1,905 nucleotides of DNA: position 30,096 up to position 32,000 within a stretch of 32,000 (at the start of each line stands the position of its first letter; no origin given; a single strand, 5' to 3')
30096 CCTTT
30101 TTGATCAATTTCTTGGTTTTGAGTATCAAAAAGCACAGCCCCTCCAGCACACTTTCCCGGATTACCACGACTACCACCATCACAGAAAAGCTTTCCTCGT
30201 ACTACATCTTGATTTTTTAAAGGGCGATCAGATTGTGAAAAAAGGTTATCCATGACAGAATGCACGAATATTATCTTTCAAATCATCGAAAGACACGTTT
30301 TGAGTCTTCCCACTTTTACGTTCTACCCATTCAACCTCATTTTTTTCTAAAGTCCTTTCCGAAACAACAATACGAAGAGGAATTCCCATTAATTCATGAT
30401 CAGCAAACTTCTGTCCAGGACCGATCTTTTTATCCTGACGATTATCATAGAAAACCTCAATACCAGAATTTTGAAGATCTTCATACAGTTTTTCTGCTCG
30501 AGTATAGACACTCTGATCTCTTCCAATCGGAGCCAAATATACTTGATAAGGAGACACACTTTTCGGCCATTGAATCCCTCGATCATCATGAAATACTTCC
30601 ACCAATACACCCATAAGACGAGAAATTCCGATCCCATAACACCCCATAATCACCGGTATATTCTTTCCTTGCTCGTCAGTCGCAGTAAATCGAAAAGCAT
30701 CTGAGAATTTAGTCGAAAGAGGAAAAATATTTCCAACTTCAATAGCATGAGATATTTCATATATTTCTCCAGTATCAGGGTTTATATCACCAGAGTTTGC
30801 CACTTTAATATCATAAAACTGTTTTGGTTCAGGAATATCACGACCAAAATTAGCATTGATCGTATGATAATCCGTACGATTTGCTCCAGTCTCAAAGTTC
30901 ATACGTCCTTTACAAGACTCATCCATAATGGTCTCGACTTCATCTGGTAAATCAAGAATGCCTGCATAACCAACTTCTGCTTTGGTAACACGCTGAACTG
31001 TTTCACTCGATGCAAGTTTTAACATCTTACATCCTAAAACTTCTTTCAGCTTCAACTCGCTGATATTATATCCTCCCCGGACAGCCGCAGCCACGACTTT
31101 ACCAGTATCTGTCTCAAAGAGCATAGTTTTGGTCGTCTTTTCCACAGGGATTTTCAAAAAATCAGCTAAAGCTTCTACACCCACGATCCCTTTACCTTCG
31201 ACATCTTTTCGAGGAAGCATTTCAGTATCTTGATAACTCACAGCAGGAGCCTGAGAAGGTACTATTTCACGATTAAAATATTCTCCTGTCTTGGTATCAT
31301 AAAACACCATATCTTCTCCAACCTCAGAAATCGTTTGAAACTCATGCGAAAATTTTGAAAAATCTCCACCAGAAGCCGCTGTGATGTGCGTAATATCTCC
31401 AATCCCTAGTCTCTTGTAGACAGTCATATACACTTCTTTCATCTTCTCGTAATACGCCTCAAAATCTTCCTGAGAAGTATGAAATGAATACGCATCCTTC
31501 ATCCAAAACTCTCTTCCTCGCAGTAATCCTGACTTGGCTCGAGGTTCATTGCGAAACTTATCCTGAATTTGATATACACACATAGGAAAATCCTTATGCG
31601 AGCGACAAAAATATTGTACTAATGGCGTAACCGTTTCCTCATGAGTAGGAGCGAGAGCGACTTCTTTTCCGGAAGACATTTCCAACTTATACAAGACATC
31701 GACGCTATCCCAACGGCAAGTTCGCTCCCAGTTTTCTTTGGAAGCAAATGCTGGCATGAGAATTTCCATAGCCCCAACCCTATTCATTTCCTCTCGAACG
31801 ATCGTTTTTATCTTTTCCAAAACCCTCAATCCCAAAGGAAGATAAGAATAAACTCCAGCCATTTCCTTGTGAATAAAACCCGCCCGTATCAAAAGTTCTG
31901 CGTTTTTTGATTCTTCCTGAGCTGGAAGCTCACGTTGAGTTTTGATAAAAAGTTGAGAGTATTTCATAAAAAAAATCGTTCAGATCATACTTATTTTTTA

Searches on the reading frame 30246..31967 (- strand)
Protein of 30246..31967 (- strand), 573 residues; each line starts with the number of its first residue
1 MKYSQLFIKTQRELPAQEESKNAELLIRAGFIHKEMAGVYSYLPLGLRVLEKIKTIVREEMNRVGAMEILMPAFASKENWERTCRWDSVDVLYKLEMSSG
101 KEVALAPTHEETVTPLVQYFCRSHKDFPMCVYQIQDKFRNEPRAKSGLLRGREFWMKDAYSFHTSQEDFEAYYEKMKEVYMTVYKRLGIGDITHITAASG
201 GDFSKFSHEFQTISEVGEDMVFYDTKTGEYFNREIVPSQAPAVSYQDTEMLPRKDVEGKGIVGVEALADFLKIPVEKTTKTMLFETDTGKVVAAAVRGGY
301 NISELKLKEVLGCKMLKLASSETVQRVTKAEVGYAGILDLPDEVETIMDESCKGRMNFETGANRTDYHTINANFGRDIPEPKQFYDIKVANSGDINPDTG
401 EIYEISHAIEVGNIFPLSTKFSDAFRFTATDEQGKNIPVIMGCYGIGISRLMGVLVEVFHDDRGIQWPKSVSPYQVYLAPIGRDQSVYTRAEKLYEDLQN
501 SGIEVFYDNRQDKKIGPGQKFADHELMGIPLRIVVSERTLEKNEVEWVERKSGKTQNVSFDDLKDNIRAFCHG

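Call 114: search_protein_families(library=pfam, proteins=[window:30246-31967:-], max_evalue=0.00001)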
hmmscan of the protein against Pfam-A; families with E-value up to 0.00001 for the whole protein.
window:30246-31967:- (573 aa): 3 families
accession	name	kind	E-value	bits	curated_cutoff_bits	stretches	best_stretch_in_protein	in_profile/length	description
PF00587.30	tRNA-synt_2b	-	3.7e-30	105.7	29.3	1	93-458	1-178/179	tRNA synthetase class II core domain (G, H, P, S and T)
PF04073.20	tRNA_edit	-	2e-19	70.3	25.5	1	263-373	6-117/123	Aminoacyl-tRNA editing domain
PF03129.25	HGTP_anticodon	-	7.4e-19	68.1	21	1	475-568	1-92/94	Anticodon binding domain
